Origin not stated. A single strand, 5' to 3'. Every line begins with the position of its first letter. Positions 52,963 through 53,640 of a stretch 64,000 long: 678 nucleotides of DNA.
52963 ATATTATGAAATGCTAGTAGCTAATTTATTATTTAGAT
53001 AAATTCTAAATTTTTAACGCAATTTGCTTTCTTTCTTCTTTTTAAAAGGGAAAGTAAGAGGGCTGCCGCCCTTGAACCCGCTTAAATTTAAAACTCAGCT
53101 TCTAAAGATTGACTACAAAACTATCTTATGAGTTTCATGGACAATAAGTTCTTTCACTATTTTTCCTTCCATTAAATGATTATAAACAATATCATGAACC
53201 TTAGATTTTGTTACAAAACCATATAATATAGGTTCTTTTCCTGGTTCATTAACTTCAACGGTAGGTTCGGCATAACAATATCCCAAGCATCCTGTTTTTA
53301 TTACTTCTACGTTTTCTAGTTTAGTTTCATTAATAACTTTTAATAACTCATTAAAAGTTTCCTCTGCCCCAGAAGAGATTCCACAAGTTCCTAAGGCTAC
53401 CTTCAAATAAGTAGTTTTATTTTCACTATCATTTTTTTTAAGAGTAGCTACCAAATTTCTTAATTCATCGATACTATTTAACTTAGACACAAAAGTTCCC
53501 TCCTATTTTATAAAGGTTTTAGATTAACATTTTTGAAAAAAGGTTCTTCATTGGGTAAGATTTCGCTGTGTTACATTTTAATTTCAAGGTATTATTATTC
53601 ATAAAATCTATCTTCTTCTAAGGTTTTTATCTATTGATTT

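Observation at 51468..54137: Split HydB arrangement: a detached thioredoxin-like domain gene and the NuoF-like core separated by a repeat-element copy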

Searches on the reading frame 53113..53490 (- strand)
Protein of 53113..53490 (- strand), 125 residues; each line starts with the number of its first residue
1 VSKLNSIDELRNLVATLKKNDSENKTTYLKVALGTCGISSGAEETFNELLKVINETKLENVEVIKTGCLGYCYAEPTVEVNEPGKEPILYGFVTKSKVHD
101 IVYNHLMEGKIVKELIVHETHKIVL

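Call 3: search_protein_families(library=pfam, proteins=[window:53113-53490:-], max_evalue=0.01)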
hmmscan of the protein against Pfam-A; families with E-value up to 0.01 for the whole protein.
window:53113-53490:- (125 aa): 1 family
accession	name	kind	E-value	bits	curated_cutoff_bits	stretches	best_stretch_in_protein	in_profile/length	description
PF01257.25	2Fe-2S_thioredx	-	0.00051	20.3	24.8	1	28-102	67-141/145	Thioredoxin-like [2Fe-2S] ferredoxin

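Call 9: search_solved_structures(query=window:53113-53490:-, max_evalue=10, show_alignments=5)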
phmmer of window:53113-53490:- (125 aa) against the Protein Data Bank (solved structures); distinct sequences matched with E-value up to 10: 21.
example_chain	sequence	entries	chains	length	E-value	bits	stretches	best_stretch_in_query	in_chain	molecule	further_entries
9n5u_B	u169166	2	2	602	4.6e-11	46.2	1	29-118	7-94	NfnB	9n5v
8oh5_B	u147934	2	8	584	7.1e-10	42.3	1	29-122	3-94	NAD-reducing hydrogenase subunit HoxF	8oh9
9bov_B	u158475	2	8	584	2.4e-08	37.4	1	29-118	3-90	NADH dehydrogenase (Quinone)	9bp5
7q4v_B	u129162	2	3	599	1.7e-05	28.2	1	29-119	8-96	Iron hydrogenase HydB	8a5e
9mqx_B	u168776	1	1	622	3.3e-05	27.3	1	8-118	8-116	NADH:ubiquinone oxidoreductase, NADH-binding (51 kD) subunit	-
5abr_A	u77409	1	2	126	6.7e-05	26.3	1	34-110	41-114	FERREDOXIN, 2FE-2S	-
1f37_A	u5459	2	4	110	0.00031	24.2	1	34-118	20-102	FERREDOXIN [2FE-2S] | [2Fe-2S] ferredoxin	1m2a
8a6t_B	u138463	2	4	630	0.00032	24.1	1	1-119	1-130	Electron bifurcating hydrogenase subunit HydB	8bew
7t2r_B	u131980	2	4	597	0.00082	22.8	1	31-116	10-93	NiFe hydrogenase subunit B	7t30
1m2d_A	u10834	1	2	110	0.008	19.6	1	34-118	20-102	[2Fe-2S] ferredoxin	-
1m2b_A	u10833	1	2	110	0.0081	19.6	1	34-118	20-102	[2Fe-2S] ferredoxin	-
8a6t_C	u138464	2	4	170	0.039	17.4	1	29-102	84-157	Electron bifurcating hydrogenase subunit HydC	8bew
7p5h_A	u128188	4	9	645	0.056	16.9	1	28-82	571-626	Fe-hydrogenase, subunit alpha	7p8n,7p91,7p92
9n5u_C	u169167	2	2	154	0.098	16.1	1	56-111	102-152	NfnC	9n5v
9p9u_A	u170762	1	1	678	0.11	16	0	40-88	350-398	Epidermal growth factor receptor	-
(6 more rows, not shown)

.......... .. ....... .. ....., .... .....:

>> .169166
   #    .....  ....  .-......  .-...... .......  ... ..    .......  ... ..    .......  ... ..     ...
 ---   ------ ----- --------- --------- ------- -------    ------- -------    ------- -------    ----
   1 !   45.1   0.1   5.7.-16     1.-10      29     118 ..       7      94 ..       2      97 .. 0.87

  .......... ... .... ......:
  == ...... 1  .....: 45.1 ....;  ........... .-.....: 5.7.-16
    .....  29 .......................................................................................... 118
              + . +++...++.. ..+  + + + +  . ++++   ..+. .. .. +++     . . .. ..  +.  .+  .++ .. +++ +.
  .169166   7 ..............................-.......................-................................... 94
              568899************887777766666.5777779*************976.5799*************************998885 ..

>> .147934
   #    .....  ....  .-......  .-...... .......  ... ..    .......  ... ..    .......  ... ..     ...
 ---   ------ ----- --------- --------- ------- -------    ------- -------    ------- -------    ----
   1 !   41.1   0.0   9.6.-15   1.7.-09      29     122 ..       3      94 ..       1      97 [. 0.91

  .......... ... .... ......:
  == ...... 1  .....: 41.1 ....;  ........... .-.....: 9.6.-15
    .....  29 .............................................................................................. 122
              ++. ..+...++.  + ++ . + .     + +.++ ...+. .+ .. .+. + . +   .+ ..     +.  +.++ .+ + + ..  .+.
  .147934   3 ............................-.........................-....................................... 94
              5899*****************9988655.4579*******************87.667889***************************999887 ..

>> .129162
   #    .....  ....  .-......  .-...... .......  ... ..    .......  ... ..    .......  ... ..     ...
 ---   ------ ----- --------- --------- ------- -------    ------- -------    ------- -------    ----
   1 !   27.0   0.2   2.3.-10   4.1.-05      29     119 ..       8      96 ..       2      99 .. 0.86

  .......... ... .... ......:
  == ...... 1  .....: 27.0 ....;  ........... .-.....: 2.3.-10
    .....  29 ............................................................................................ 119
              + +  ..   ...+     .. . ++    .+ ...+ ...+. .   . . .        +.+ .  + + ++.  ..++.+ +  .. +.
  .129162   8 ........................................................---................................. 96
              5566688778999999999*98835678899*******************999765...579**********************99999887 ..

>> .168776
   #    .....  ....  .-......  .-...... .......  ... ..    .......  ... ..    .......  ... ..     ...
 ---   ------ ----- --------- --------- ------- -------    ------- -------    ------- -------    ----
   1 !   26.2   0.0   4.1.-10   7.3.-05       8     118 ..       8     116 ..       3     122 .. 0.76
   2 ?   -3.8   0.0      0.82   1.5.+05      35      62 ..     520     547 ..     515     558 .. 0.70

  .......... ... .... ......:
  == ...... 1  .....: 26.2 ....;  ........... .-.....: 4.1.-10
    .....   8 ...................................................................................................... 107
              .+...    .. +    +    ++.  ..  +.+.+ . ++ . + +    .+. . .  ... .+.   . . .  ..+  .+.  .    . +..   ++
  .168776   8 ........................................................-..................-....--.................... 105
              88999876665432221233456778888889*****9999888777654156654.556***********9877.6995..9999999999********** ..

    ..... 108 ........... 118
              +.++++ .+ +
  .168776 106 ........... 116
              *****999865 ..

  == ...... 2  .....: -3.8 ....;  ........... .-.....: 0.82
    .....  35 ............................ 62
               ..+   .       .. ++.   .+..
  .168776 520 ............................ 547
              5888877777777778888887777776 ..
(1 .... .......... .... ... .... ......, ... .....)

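Call 11: find_homologous_proteins(query=window:53113-53490:-, max_evalue=0.001)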
Query window:53113-53490:- (125 aa): 127 proteins with E <= 0.001 among 131 candidates; the best 120 are listed.
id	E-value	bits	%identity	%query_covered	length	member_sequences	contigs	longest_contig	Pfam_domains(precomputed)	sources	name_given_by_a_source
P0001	1.4e-74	266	100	100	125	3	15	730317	-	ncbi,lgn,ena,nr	ncbi:MAG TPA: (2Fe-2S) ferredoxin domain-containing protein [Defluviitoga sp.]|nr:(2Fe-2S) ferredoxi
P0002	2.3e-55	204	80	100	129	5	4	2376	-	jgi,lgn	jgi:NADP-reducing hydrogenase subunit HndB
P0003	3.7e-55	203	77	100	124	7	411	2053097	-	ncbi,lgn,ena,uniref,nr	ncbi:MAG: (2Fe-2S) ferredoxin domain-containing protein [Defluviitoga tunisiensis]|uniref:NADP oxido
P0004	1.2e-46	176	66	98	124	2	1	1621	PF01257.26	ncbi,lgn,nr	ncbi:MAG: (2Fe-2S) ferredoxin domain-containing protein [Thermotogota bacterium]|nr:(2Fe-2S) ferredo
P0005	2.2e-46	175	66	100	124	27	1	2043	PF01257.26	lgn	-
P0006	3.1e-46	174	69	98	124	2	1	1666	PF01257.26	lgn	-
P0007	3.5e-46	174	65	100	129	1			-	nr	nr:(2Fe-2S) ferredoxin domain-containing protein [Petrotoga sp. 9PWA.NaAc.5.4]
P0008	2.5e-45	171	62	100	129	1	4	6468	-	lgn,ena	-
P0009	2.7e-45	171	67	100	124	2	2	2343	-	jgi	jgi:NADP-reducing hydrogenase subunit HndB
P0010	9.0e-45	169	64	98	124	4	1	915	PF01257.26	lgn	-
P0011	5.8e-42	160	64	98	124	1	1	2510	PF01257.26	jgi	-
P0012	7.7e-41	157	66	90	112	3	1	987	PF01257.26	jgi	jgi:NADP-reducing hydrogenase subunit HndB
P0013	1.7e-34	136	52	97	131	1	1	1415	-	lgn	-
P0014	2.2e-34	136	52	97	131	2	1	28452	-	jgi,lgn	-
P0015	3.7e-34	135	52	98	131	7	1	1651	-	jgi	jgi:NADP-reducing hydrogenase subunit HndB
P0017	5.7e-26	109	44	98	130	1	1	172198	-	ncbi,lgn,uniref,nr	ncbi:NAD(P)-dependent iron-only hydrogenase iron-sulfur protein [Caloramator quimbayensis]|uniref:NA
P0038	7.8e-22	96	37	93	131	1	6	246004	-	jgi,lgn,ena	jgi:NADP-reducing hydrogenase subunit HndB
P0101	8.7e-19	86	41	91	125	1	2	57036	PF01257.26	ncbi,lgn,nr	ncbi:MAG: (2Fe-2S) ferredoxin domain-containing protein [Peptococcaceae bacterium]|nr:(2Fe-2S) ferre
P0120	1.2e-15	76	37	91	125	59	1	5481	PF01257.26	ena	-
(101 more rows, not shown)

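Call 12: find_encoding_contigs(protein=P0003, flank=6000, max_places=3)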
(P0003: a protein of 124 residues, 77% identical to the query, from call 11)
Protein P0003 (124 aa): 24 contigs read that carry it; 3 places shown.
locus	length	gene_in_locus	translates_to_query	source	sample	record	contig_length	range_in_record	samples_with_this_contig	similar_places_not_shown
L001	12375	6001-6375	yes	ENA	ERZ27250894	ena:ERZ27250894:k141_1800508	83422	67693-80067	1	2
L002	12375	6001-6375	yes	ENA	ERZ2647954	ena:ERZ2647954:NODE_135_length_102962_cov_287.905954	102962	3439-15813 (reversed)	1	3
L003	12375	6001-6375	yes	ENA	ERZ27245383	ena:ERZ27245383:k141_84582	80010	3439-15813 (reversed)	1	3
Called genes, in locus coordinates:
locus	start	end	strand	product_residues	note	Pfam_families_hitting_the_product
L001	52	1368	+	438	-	PF01053:Cys_Met_Meta_PP, PF00155:Aminotran_1_2 (weak), PF01041:DegT_DnrJ_EryC1 (weak), PF01212:Beta_elim_lyase (weak)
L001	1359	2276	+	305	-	PF04204:HTS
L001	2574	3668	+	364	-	PF01408:GFO_IDH_MocA, PF02894:GFO_IDH_MocA_C, PF22725:GFO_IDH_MocA_C3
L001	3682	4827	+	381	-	PF01408:GFO_IDH_MocA, PF22725:GFO_IDH_MocA_C3, PF02894:GFO_IDH_MocA_C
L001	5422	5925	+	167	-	PF01257:2Fe-2S_thioredx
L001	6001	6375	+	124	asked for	-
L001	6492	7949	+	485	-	PF01512:Complex1_51K, PF10531:SLBB (faint), PF12797:Fer4_2 (faint), PF10589:NADH_4Fe-4S, PF00037:Fer4 (weak), PF13187:Fer4_9 (weak), PF13237:Fer4_10 (weak), PF00037:Fer4 (weak), +3 more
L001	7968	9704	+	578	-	PF13510:Fer2_4, PF10588:NADH-G_4Fe-4S_3, PF14697:Fer4_21 (weak), PF22117:Fer4_Nqo3 (weak), PF12838:Fer4_7, PF13187:Fer4_9 (weak), PF02906:Fe_hyd_lg_C, PF02256:Fe_hyd_SSU, +2 more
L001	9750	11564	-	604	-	PF02838:Glyco_hydro_20b, PF00728:Glyco_hydro_20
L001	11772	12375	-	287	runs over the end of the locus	PF03372:Exo_endo_phos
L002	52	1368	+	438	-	PF01053:Cys_Met_Meta_PP, PF00155:Aminotran_1_2 (weak), PF01041:DegT_DnrJ_EryC1 (weak), PF01212:Beta_elim_lyase (weak)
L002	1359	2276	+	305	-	PF04204:HTS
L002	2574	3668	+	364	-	PF01408:GFO_IDH_MocA, PF02894:GFO_IDH_MocA_C, PF22725:GFO_IDH_MocA_C3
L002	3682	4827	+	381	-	PF01408:GFO_IDH_MocA, PF22725:GFO_IDH_MocA_C3, PF02894:GFO_IDH_MocA_C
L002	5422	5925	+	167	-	PF01257:2Fe-2S_thioredx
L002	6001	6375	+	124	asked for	-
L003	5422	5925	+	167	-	PF01257:2Fe-2S_thioredx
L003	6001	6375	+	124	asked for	-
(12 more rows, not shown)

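Call 13: find_encoding_contigs(protein=P0008, flank=5000, max_places=2)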
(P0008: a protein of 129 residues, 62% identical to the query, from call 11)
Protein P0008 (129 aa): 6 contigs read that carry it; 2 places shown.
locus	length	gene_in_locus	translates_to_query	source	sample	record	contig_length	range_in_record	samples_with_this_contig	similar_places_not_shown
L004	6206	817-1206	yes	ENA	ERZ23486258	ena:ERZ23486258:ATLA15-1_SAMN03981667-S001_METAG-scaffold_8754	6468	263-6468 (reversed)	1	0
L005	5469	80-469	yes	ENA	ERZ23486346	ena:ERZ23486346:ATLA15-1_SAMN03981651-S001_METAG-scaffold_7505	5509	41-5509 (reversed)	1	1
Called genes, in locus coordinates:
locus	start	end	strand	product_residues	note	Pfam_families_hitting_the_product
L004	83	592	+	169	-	PF01257:2Fe-2S_thioredx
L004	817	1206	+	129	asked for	-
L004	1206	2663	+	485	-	PF01512:Complex1_51K, PF10531:SLBB (weak), PF10589:NADH_4Fe-4S, PF00037:Fer4, PF12837:Fer4_6 (weak), PF13187:Fer4_9 (weak), PF13237:Fer4_10, PF00037:Fer4 (weak), +3 more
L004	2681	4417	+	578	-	PF13510:Fer2_4, PF13237:Fer4_10 (faint), PF10588:NADH-G_4Fe-4S_3, PF12838:Fer4_7, PF13187:Fer4_9 (weak), PF00037:Fer4 (weak), PF02906:Fe_hyd_lg_C, PF02256:Fe_hyd_SSU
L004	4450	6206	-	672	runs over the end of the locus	?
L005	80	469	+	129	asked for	-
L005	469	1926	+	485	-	PF01512:Complex1_51K, PF10531:SLBB (weak), PF10589:NADH_4Fe-4S, PF00037:Fer4, PF12837:Fer4_6 (weak), PF13187:Fer4_9 (weak), PF13237:Fer4_10, PF00037:Fer4 (weak), +3 more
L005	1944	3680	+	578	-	PF13510:Fer2_4, PF13237:Fer4_10 (faint), PF10588:NADH-G_4Fe-4S_3, PF12838:Fer4_7, PF13187:Fer4_9 (weak), PF00037:Fer4 (weak), PF02906:Fe_hyd_lg_C, PF02256:Fe_hyd_SSU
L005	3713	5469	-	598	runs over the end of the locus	?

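Call 14: find_encoding_contigs(protein=P0014, flank=5000, max_places=2)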
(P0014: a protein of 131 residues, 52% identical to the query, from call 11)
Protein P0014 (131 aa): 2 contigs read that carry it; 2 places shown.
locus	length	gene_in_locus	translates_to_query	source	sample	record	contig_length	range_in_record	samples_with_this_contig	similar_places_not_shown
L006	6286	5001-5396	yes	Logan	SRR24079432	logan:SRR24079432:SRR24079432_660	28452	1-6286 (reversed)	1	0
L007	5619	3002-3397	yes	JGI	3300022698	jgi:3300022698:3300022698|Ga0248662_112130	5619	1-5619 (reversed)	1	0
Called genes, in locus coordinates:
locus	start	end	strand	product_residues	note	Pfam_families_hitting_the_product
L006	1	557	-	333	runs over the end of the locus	PF03706:LPG_synthase_TM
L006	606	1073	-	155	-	PF01584:CheW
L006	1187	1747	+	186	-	-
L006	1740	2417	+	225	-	PF00590:TP_methylase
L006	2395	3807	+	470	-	PF02601:Exonuc_VII_L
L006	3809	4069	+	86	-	-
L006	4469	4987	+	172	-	PF01257:2Fe-2S_thioredx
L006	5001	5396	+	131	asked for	-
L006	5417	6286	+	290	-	?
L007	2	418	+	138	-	?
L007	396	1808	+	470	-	PF02601:Exonuc_VII_L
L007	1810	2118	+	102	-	-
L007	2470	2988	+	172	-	PF01257:2Fe-2S_thioredx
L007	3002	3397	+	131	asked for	-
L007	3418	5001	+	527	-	PF01257:2Fe-2S_thioredx (weak), PF01512:Complex1_51K, PF10589:NADH_4Fe-4S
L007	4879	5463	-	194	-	-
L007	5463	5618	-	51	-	?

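Call 32: search_protein_families(library=ncbifam, proteins=[window:53113-53490:-], max_evalue=0.001)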
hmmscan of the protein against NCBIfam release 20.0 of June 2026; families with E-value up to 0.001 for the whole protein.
window:53113-53490:- (125 aa): 2 families
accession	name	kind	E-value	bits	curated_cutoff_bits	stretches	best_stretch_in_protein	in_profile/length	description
NF041612.1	fdxn_Clost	equivalog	1e-08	35.7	150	1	39-117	26-102/102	2Fe-2S ferredoxin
NF041613.1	fdxn_Azotob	equivalog_domain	1.3e-08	35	195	1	34-115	22-100/107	2Fe-2S ferredoxin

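Call 35: search_protein_families(library=pfam, proteins=[L007:3418-5001:+, L007:3002-3397:+, L004:817-1206:+, L004:1206-2663:+], max_evalue=0.01)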
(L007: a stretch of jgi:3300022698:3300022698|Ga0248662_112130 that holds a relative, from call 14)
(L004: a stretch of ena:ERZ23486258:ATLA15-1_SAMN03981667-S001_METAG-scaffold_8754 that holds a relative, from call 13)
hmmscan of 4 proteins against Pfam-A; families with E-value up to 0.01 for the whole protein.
L007:3418-5001:+ (527 aa): 5 families
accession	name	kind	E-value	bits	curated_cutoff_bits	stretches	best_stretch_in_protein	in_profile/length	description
PF01512.22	Complex1_51K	-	5.5e-48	163.1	31.2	1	161-330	3-149/150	Nuo51 FMN-binding domain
PF10589.14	NADH_4Fe-4S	-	1.8e-17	63.4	23.5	1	441-496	1-56/85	NADH-ubiquinone oxidoreductase-F iron-sulfur binding region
PF01257.25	2Fe-2S_thioredx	-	4e-07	30.4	24.8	1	5-81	65-143/145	Thioredoxin-like [2Fe-2S] ferredoxin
PF10531.15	SLBB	-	7.2e-05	23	27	1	354-401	2-52/55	SLBB domain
PF22461.2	SLBB_2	-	0.0069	16.9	27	0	354-398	3-48/79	SLBB domain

L007:3002-3397:+ (131 aa): 2 families
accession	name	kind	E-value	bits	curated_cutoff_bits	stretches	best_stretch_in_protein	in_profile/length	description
PF01257.25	2Fe-2S_thioredx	-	0.0002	21.7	24.8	1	30-110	63-143/145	Thioredoxin-like [2Fe-2S] ferredoxin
PF07845.16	DUF1636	-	0.0038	18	31.6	1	51-108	25-84/117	Protein of unknown function (DUF1636)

L004:817-1206:+ (129 aa): 3 families
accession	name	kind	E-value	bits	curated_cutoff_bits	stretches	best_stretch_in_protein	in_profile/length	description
PF01257.25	2Fe-2S_thioredx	-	0.00023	21.5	24.8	1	27-103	67-143/145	Thioredoxin-like [2Fe-2S] ferredoxin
PF07845.16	DUF1636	-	0.0011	19.8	31.6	1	44-102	25-85/117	Protein of unknown function (DUF1636)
PF00919.26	UPF0004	-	0.0031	17.9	27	1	30-73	40-83/98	Uncharacterized protein family UPF0004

L004:1206-2663:+ (485 aa): 14 families
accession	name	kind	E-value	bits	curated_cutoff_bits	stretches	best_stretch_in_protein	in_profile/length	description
PF01512.22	Complex1_51K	-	1.9e-47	161.4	31.2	1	50-218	4-149/150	Nuo51 FMN-binding domain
PF10589.14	NADH_4Fe-4S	-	2.7e-29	101.3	23.5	1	329-413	1-85/85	NADH-ubiquinone oxidoreductase-F iron-sulfur binding region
PF00037.32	Fer4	-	1.5e-12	47.2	21.1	2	430-453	1-24/24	4Fe-4S binding domain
PF13237.11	Fer4_10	-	3.9e-09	36.7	25.5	1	431-477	3-52/53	4Fe-4S dicluster domain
PF12797.12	Fer4_2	-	1.8e-08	34.3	24.5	2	431-449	4-22/22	4Fe-4S binding domain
PF12837.12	Fer4_6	-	4.3e-08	33.2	25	2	431-452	3-24/24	4Fe-4S binding domain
PF13187.11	Fer4_9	-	1.7e-07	31.6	27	1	437-481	2-51/52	4Fe-4S dicluster domain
PF12838.12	Fer4_7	-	7.3e-07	30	27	1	428-451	29-52/52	4Fe-4S dicluster domain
PF10531.15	SLBB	-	8.9e-07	29.1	27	1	242-290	2-53/55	SLBB domain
PF14697.11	Fer4_21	-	3.6e-06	27.5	35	2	461-482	2-23/59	4Fe-4S dicluster domain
PF22461.2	SLBB_2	-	9.7e-05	22.8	27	1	242-289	3-52/79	SLBB domain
PF13484.11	Fer4_16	-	0.00033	21.8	30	1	437-455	2-20/66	4Fe-4S double cluster binding domain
PF25160.1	LdpA_Fe-S-bd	-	0.0014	18.8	27.6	1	442-483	8-44/49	LdpA Fe-S cluster-binding domain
PF12800.12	Fer4_4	-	0.0058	17.3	24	0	465-479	2-16/17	4Fe-4S binding domain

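Call 43: search_protein_representatives(alignment_id=A2)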
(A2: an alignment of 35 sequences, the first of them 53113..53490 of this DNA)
Query: 35 sequences, 131 profile positions. Proteins with E-value up to 0.001 (for the whole library): 4239; up to 1e-10: 1717; up to 1e-30: 57. The best 150 are listed.
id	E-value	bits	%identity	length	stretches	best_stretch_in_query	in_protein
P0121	1.4e-51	189.9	-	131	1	1-130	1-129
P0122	1.2e-47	177.2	-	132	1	1-130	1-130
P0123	1.4e-47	176.9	-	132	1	1-129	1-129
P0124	1.5e-46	173.7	-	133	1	1-130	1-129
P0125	2.2e-46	173.1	-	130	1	1-129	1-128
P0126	4.3e-44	165.7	-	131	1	1-126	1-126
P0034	4.1e-43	162.5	-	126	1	2-130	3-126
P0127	1.8e-41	157.2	-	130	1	1-126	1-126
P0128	4.8e-41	155.8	-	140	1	1-111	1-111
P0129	5.9e-41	155.5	-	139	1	1-110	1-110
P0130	1.5e-40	154.2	-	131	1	1-130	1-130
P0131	1.6e-40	154.1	-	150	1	1-118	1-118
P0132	1.0e-39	151.5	-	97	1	33-130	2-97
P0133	1.7e-39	150.8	-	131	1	1-130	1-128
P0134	1.0e-38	148.3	-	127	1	1-130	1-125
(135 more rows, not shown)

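Call 66: predict_structure(alignment_id=A2)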
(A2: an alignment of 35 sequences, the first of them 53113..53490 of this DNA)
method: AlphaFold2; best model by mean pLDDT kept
length: 125 residues; sequences in the alignment: 35
mean_pLDDT: 87.0   pTM: 0.74
mean pLDDT of the five models: 87.0, 85.6, 83.8, 82.2, 79.8
residues with pLDDT >= 90: 65; 70-90: 49; 50-70: 10; < 50: 1
segments of 3 or more residues with pLDDT < 50: none
pLDDT, mean of each block of 10 residues (from residue 1): 79 78 78 89 95 92 90 88 91 93 94 90 60
secondary structure, 60 per line:
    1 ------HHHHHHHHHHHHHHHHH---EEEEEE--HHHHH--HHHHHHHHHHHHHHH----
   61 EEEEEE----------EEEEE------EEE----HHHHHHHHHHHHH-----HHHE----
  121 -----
elements in order: H7-23 E27-32 H35-39 H42-56 E61-66 E77-81 E88-90 H95-107
